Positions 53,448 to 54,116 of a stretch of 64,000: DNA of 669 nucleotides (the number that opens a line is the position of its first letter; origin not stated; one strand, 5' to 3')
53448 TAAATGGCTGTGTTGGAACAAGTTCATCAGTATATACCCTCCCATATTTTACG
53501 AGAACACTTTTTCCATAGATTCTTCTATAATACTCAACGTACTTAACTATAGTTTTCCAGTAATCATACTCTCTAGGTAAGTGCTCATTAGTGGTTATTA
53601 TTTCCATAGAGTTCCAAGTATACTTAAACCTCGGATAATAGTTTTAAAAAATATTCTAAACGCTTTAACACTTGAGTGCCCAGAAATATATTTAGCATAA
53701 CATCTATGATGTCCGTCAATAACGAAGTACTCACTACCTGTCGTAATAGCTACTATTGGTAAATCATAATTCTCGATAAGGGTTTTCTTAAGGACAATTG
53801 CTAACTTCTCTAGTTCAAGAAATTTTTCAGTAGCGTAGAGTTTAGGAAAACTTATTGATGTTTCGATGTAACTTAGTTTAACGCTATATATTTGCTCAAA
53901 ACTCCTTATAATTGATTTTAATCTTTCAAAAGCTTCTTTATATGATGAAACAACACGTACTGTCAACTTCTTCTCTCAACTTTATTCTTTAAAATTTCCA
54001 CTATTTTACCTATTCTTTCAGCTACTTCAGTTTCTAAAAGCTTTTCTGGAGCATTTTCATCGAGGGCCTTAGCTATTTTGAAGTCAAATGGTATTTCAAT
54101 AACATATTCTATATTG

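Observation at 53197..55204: hypA + MinD-type hypB operon extended by two tandem ParB/Srx-fold mini-proteins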

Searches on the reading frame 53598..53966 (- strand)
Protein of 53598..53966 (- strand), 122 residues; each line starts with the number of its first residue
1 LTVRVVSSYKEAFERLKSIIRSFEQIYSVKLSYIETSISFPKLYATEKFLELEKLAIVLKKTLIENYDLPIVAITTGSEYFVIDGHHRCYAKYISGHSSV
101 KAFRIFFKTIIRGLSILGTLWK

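Call 3: search_protein_families(library=pfam, proteins=[window:53598-53966:-], max_evalue=1)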
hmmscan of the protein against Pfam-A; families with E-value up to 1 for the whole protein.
window:53598-53966:- (122 aa): 1 family
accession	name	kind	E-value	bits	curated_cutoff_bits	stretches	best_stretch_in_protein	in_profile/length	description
PF08857.17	ParBc_2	-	0.0021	18.6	23.6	1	55-100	30-74/158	Putative ParB-like nuclease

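Call 4: search_protein_families(library=ncbifam, proteins=[window:53598-53966:-], max_evalue=1)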
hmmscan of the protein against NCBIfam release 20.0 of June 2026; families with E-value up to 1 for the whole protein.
window:53598-53966:- (122 aa): 1 family
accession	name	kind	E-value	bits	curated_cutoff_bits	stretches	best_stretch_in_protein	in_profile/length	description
NF053625.1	SerKinSerKArch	equivalog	0.025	13.8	380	1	37-94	18-77/244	ADP-dependent L-serine kinase SerK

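Call 8: find_homologous_proteins(query=window:53598-53966:-, max_evalue=0.001)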
Query window:53598-53966:-: 11 candidates shared short words with the query, none scored E <= 0.001.

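Call 13: search_solved_structures(query=A1, max_evalue=10, show_alignments=3)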
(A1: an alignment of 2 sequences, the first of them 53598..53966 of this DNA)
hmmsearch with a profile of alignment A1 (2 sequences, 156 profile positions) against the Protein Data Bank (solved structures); distinct sequences matched with E-value up to 10: 0.

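Call 14: find_related_loci(query=A1, collection=genome_contigs, flank=6000)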
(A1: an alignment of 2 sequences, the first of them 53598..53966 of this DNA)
Query A1 (122 aa) in genome_contigs; peptide patterns used: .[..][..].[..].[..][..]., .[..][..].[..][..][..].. (x = any residue, [..] = any of these).
243 stretches matched a pattern; 7 encode a relative of the query (tblastn E <= 1e-3); 7 distinct loci.
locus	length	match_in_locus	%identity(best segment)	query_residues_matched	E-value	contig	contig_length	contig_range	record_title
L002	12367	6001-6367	94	1-122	2e-64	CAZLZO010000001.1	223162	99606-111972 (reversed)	MAG TPA_asm: uncultured Desulfurococcales archaeon isolate binchicken_co184_170 genome assembly, contig: NODE_8_length_2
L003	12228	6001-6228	43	15-90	2e-18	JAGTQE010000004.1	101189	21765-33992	MAG: Candidatus Bathyarchaeota archaeon isolate JZ_bin_36.2 JZ_bin_36.2_NODE_4, whole genome shotgun sequence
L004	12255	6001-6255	40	6-90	3e-18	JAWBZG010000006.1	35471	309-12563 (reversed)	MAG: Candidatus Bathyarchaeia archaeon isolate JZ-1_201901_bins_53 JZ-1_201901_bins_53_scaffold_6, whole genome shotgun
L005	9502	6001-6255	40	6-90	1e-17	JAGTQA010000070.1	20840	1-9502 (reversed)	MAG: Candidatus Bathyarchaeota archaeon isolate JZ_bin_14 JZ_bin_14_NODE_975, whole genome shotgun sequence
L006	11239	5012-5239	41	15-90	4e-17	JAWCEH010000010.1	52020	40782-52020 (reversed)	MAG: Candidatus Bathyarchaeia archaeon isolate JZ-1_201912_bins_83 JZ-1_201912_bins_83_scaffold_10, whole genome shotgun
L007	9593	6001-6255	38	6-90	5e-17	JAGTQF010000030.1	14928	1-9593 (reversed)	MAG: Candidatus Bathyarchaeota archaeon isolate JZ_bin_36.3 JZ_bin_36.3_NODE_30, whole genome shotgun sequence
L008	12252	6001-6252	32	6-88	2e-10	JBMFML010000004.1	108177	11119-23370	MAG: Desulfurococcaceae archaeon isolate KM4337-20 NODE_4_length_108177_cov_4.991693, whole genome shotgun sequence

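Call 18: search_protein_representatives(alignment_id=A1)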
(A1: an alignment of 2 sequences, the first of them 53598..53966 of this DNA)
Query: 2 sequences, 156 profile positions. Proteins with E-value up to 0.001 (for the whole library): 166; up to 1e-10: 31; up to 1e-30: 5. The best 150 are listed.
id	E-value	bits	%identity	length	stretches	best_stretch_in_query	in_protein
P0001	2.8e-125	430.4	-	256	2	1-151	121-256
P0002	6.1e-45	169.4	-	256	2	18-125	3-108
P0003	1.4e-33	132.5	-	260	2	33-122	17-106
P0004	6.7e-33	130.3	-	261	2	33-123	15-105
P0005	7.8e-31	123.6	-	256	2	36-142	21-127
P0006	9.8e-29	116.8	-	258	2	22-123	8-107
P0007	1.4e-27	113.0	-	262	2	33-126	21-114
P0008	4.9e-27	111.3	-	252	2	20-121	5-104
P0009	5.8e-27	111.1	-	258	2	25-128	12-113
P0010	1.3e-26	109.9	-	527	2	28-124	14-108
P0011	1.6e-25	106.4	-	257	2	47-131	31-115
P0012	1.9e-25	106.1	-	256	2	31-124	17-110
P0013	2.4e-25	105.8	-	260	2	33-111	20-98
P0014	1.3e-22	96.9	-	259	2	27-126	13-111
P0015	1.3e-22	96.9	-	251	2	37-121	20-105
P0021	3.4e-15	72.8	-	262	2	35-138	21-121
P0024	2.0e-14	70.3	-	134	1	24-151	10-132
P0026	6.9e-14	68.6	-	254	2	57-121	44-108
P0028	4.0e-12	62.9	-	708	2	53-143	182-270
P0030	7.5e-12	62.0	-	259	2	39-118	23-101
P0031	8.2e-12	61.8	-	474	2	56-125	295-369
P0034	3.3e-10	56.6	-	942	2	51-119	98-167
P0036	1.1e-09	54.9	-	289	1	33-122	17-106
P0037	1.5e-09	54.5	-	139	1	52-151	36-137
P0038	1.9e-09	54.1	-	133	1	29-145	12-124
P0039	5.0e-09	52.8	-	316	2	54-126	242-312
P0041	1.2e-08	51.5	-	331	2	19-125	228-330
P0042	1.4e-08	51.3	-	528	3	51-125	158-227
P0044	2.9e-08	50.3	-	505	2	80-121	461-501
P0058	1.6e-06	44.7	-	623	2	52-122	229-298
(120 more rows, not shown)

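Call 20: predict_structure(protein=window:53598-53966:-)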
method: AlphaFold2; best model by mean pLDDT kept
length: 122 residues; sequences in the alignment: 1
mean_pLDDT: 43.0   pTM: 0.35
mean pLDDT of the five models: 43.0, 42.3, 41.0, 40.2, 39.1
residues with pLDDT >= 90: 0; 70-90: 0; 50-70: 25; < 50: 97
segments of 3 or more residues with pLDDT < 50: 1-6, 31-54, 60-122
pLDDT, mean of each block of 10 residues (from residue 1): 47 60 56 37 38 49 45 41 40 36 36 33 34
secondary structure, 60 per line:
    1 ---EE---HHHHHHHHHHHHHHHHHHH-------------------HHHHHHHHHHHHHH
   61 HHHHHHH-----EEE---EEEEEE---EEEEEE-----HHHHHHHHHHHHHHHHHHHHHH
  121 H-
elements in order: H9-27 H47-67 E73-75 E79-84 E88-93 H99-121

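Call 25: search_solved_structures(query=A3, max_evalue=10, show_alignments=4)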
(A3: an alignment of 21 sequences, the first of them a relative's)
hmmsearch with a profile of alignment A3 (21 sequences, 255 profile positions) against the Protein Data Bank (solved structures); distinct sequences matched with E-value up to 10: 11.
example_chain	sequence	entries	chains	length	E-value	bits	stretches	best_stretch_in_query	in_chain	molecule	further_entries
5x0j_A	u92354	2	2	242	0.0034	20.2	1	160-227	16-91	Free serine kinase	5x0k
5ujd_A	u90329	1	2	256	0.0087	18.9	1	174-230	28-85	Siderophore biosynthesis protein SbnI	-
6nr6_A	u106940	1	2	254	0.0091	18.8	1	174-230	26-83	Bifunctional transcriptional regulator/O-phospho-L-serine synthase SbnI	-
1vk1_A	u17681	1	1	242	0.01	18.7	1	159-227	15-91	Conserved hypothetical protein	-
4umk_A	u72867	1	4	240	0.013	18.3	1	61-245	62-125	PROBABLE CHROMOSOME-PARTITIONING PROTEIN PARB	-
5x0b_A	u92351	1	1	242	0.02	17.7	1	160-227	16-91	Free serine kinase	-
5x0e_A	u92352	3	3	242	0.06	16.1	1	161-227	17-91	Free serine kinase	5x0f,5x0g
5uje_A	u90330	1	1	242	0.11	15.3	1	175-223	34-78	SbnI protein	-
7bnr_A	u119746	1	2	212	0.28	13.9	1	184-250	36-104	ParB family protein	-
7bnk_A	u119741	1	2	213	0.28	13.9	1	184-250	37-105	ParB family protein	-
7o0n_A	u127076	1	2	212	0.35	13.6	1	184-250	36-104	ParB family protein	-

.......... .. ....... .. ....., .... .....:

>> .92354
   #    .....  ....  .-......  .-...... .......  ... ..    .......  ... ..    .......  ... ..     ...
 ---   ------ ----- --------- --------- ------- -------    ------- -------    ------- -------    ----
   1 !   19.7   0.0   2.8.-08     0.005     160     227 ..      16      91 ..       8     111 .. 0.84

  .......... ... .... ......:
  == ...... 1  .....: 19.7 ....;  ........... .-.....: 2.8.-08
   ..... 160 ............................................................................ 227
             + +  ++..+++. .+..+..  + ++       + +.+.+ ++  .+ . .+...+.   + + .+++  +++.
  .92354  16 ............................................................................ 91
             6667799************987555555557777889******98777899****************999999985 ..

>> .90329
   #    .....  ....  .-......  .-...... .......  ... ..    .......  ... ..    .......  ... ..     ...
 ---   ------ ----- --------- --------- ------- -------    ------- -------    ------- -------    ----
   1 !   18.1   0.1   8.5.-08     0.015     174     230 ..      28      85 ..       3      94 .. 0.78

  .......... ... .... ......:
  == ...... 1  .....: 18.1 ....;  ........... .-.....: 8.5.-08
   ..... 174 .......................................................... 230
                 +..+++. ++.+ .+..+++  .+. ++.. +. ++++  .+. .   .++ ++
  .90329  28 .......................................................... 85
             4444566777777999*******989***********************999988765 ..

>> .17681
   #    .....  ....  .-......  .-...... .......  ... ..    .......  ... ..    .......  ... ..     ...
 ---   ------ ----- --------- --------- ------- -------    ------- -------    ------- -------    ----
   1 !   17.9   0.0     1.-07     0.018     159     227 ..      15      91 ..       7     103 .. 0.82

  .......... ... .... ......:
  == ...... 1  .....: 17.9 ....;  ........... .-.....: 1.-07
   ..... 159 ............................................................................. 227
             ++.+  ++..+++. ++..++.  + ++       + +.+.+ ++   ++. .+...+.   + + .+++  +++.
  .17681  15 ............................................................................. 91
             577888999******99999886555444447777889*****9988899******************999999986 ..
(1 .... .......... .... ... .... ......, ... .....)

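Call 26: search_protein_families(library=pfam, alignment_id=A3, max_evalue=0.1)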
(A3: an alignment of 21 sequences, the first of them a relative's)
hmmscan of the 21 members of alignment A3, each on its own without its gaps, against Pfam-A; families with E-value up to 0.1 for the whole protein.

A. member 1, P0001 (256 aa): 2 families
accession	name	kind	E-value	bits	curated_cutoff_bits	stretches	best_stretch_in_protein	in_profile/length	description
PF08857.17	ParBc_2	-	1.2e-06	29.2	23.6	1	59-101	34-75/158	Putative ParB-like nuclease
PF23719.1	VapB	-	0.0031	18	27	0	193-227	61-95/97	Antitoxin VapB-like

B. families by the number of members that match (of 21 scanned): 6 families
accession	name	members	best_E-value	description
PF08857.17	ParBc_2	19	3.7e-07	Putative ParB-like nuclease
PF23719.1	VapB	12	1.3e-06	Antitoxin VapB-like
PF06245.16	DUF1015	7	0.0022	Protein of unknown function (DUF1015)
PF03235.19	GmrSD_N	3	0.00024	GmrSD restriction endonuclease, N-terminal domain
PF02195.25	ParB_N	2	0.0063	ParB N-terminal domain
PF08312.17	cwf21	1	0.045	cwf21 domain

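Call 27: find_homologous_proteins(query=A3, max_evalue=0.001)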
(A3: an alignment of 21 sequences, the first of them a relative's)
Query A3 (21 sequences) (256 aa, profile of the alignment): 57 proteins with E <= 0.001 among 5304 candidates.
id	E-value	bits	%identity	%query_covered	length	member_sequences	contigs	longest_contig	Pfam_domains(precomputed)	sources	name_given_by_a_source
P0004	2.2e-83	298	29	94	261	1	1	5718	PF02195.27,PF08857.18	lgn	-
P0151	7.7e-83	296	32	98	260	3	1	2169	PF02195.27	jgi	jgi:IMP dehydrogenase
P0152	5.8e-82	293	36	98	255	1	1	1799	PF02195.27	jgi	jgi:hypothetical protein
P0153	9.4e-81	289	35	98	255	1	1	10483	PF02195.27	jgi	jgi:hypothetical protein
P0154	1.4e-80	289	35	98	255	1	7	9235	PF02195.27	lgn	-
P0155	1.7e-80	288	33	98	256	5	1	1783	PF02195.27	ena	-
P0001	8.1e-80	286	100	100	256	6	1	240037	PF02195.27,PF08857.18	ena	-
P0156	2.5e-79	284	32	98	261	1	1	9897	PF02195.27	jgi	jgi:hypothetical protein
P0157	9.2e-79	283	36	95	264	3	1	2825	PF02195.27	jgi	-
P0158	3.2e-78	281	35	93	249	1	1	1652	PF02195.27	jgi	jgi:hypothetical protein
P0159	1.2e-77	279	45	99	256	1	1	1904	PF23719.2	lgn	-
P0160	1.5e-77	279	31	97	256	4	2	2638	-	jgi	jgi:hypothetical protein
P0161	6.0e-77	277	45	98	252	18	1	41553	PF23719.2,PF02195.27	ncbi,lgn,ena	-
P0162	2.1e-76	275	33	96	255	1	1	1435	PF02195.27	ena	-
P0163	3.2e-76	274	32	98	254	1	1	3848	PF02195.27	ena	-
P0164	3.4e-76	274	31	98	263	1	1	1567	PF02195.27,PF08857.18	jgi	jgi:hypothetical protein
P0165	4.2e-76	274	29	95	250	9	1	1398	PF02195.27,PF08857.18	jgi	-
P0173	2.0e-75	272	32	98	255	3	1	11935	PF02195.27,PF08857.18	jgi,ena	-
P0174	2.6e-75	271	30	95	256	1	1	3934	PF02195.27,PF08857.18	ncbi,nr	ncbi:MAG: ParB N-terminal domain-containing protein [Staphylothermus sp.]|nr:ParB N-terminal domain-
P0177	7.1e-75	270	33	98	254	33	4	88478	-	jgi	jgi:IMP dehydrogenase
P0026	1.6e-74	269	30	80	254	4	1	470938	PF08857.18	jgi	-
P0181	3.6e-72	261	30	93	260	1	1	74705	PF02195.27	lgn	-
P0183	6.1e-72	260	63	100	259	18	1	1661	PF08857.18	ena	-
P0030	8.3e-72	260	30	82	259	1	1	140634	-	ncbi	-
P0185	7.3e-71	257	27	82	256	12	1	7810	PF08857.18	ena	-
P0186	3.6e-70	255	29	80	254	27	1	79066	PF08857.18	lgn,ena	-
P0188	7.9e-70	253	28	80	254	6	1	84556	PF08857.18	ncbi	-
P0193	5.4e-67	244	31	72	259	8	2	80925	PF08857.18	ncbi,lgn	ncbi:MAG: nuclease [Thermosphaera sp.]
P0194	6.9e-66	240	30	83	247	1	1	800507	PF02195.27,PF08857.18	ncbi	-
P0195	2.3e-65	239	30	84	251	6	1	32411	PF08857.18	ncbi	ncbi:MAG: hypothetical protein QXU13_03760 [Desulfurococcaceae archaeon]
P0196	3.3e-65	238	29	82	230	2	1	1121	PF08857.18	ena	-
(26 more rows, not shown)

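Call 28: find_encoding_contigs(protein=P0161, flank=5000, max_places=2)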
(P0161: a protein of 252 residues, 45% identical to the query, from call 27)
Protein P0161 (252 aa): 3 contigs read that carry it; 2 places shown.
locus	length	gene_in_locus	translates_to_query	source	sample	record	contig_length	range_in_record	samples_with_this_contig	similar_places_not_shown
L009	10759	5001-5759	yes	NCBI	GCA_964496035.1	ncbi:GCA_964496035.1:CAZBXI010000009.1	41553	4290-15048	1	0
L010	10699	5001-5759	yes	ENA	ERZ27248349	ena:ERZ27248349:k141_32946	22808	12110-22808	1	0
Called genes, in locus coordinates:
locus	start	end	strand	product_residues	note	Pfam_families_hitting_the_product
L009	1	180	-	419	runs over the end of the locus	-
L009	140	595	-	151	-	-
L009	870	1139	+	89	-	PF04014:MazE_antitoxin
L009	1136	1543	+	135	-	PF01850:PIN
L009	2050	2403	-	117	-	PF13650:Asp_protease_2, PF13975:gag-asp_proteas (weak)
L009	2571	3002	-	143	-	PF01850:PIN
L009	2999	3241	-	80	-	PF04014:MazE_antitoxin (faint)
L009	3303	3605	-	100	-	PF00583:Acetyltransf_1 (weak), PF13508:Acetyltransf_7 (weak), PF14542:Acetyltransf_CG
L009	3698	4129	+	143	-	PF01155:HypA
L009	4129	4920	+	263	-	PF01656:CbiA, PF10609:ParA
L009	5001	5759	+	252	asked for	PF02195:ParB_N (faint), PF23719:VapB (faint)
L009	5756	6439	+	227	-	PF01902:Diphthami_syn_2_N, PF28410:Diphthami_syn_2_C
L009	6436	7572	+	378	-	PF01979:Amidohydro_1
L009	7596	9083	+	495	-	PF01523:PmbA_TldD_1st, PF19290:PmbA_TldD_2nd, PF19289:PmbA_TldD_3rd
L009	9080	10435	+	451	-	PF01523:PmbA_TldD_1st (faint), PF19289:PmbA_TldD_3rd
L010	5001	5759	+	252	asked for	PF02195:ParB_N (faint), PF23719:VapB (faint)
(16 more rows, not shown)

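Call 29: find_encoding_contigs(protein=P0194, flank=5000, max_places=2)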
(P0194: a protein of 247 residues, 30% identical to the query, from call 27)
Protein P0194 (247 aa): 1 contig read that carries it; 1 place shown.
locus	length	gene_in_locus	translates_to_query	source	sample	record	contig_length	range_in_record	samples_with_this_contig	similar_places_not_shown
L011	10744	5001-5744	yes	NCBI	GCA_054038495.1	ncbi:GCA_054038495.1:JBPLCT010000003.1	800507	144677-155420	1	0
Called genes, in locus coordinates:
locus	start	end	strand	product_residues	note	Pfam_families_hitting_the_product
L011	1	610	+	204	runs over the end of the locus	-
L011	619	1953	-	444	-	PF00083:Sugar_tr, PF07690:MFS_1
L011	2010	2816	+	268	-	-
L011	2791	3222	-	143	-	PF01325:Fe_dep_repress, PF02742:Fe_dep_repr_C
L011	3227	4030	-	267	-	PF00462:Glutaredoxin (faint), PF13192:Thioredoxin_3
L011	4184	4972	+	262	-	PF13412:HTH_24 (weak)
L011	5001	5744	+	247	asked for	PF08857:ParBc_2 (faint), PF02195:ParB_N (faint)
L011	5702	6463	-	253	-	-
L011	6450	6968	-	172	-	PF08281:Sigma70_r4_2 (weak), PF14601:TFX_C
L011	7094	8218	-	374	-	PF04055:Radical_SAM, PF08608:Wyosine_form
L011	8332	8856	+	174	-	-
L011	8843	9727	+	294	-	PF14258:DUF4350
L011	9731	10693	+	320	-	PF20030:bpMoxR, PF00158:Sigma54_activat (faint), PF00493:MCM (weak), PF01078:Mg_chelatase (faint), PF00004:AAA (weak), PF07726:AAA_3, PF07728:AAA_5, PF17863:AAA_lid_2, +1 more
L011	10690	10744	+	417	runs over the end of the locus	PF01882:DUF58 (weak)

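Call 30: find_encoding_contigs(protein=P0177, flank=5000, max_places=2)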
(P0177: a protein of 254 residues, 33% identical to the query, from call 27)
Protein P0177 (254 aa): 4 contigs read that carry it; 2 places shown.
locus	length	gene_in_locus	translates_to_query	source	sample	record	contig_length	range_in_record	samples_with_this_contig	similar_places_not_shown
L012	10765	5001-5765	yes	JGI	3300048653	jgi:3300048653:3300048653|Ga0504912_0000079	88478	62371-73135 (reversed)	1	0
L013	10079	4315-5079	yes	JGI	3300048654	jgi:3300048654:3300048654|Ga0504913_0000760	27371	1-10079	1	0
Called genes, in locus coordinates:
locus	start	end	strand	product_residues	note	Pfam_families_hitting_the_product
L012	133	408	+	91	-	-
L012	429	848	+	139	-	-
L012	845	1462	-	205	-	PF13404:HTH_AsnC-type, PF13412:HTH_24, PF13545:HTH_Crp_2 (weak)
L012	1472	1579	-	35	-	-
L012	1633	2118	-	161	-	-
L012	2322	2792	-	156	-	-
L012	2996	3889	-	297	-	-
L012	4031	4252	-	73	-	-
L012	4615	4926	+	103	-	-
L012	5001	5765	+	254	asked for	-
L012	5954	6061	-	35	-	-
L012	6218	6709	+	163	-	-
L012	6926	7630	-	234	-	PF00924:MS_channel_2nd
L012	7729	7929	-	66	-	-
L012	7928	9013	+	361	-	PF07690:MFS_1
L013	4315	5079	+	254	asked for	-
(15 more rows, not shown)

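Call 33: find_encoding_contigs(protein=P0026, flank=5000, max_places=1)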
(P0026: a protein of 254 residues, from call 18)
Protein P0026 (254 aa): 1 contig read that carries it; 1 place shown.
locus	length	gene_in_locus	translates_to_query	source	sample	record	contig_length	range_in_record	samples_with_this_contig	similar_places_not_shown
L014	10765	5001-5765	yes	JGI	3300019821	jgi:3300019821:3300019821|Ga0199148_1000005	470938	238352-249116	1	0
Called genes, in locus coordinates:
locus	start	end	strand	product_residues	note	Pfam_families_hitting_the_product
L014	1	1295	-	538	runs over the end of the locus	-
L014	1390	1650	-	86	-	-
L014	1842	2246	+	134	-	PF08753:NikR_C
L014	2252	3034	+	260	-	-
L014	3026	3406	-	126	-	PF01325:Fe_dep_repress, PF10007:DUF2250 (weak), PF01047:MarR, PF12802:MarR_2 (weak), PF13463:HTH_27 (weak), PF25212:HVO_A0114 (weak), PF01022:HTH_5 (weak), PF02742:Fe_dep_repr_C, +5 more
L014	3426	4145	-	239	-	PF13192:Thioredoxin_3 (weak)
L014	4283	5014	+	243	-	PF02082:Rrf2 (faint), PF14947:HTH_45 (weak)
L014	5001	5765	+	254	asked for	PF08857:ParBc_2 (faint)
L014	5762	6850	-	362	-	PF04055:Radical_SAM, PF08608:Wyosine_form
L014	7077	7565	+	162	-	PF02525:Flavodoxin_2, PF03358:FMN_red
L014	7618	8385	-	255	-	PF04010:DUF357, PF01467:CTP_transf_like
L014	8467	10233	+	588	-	PF02784:Orn_Arg_deC_N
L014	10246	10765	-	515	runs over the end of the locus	PF04055:Radical_SAM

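Call 34: find_encoding_contigs(protein=P0030, flank=5000, max_places=1)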
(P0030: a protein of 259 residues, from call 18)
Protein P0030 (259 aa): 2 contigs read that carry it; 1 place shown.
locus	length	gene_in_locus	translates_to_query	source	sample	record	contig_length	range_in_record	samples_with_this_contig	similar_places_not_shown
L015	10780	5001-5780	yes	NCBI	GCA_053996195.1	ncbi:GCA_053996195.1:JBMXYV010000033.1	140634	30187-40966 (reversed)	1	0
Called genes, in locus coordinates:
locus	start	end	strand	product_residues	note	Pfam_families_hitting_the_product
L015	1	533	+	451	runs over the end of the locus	PF01979:Amidohydro_1, PF07969:Amidohydro_3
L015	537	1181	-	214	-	PF01128:IspD (weak), PF12804:NTP_transf_3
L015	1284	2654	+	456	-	PF06745:ATPase, PF13481:AAA_25, PF20720:nSTAND3 (weak)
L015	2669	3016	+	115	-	-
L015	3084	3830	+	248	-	PF13412:HTH_24 (weak)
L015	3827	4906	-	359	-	PF05167:DUF711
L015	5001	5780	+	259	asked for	-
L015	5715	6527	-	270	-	-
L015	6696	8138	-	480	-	-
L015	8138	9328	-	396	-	-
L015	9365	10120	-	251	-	-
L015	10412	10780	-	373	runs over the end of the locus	PF04055:Radical_SAM, PF08608:Wyosine_form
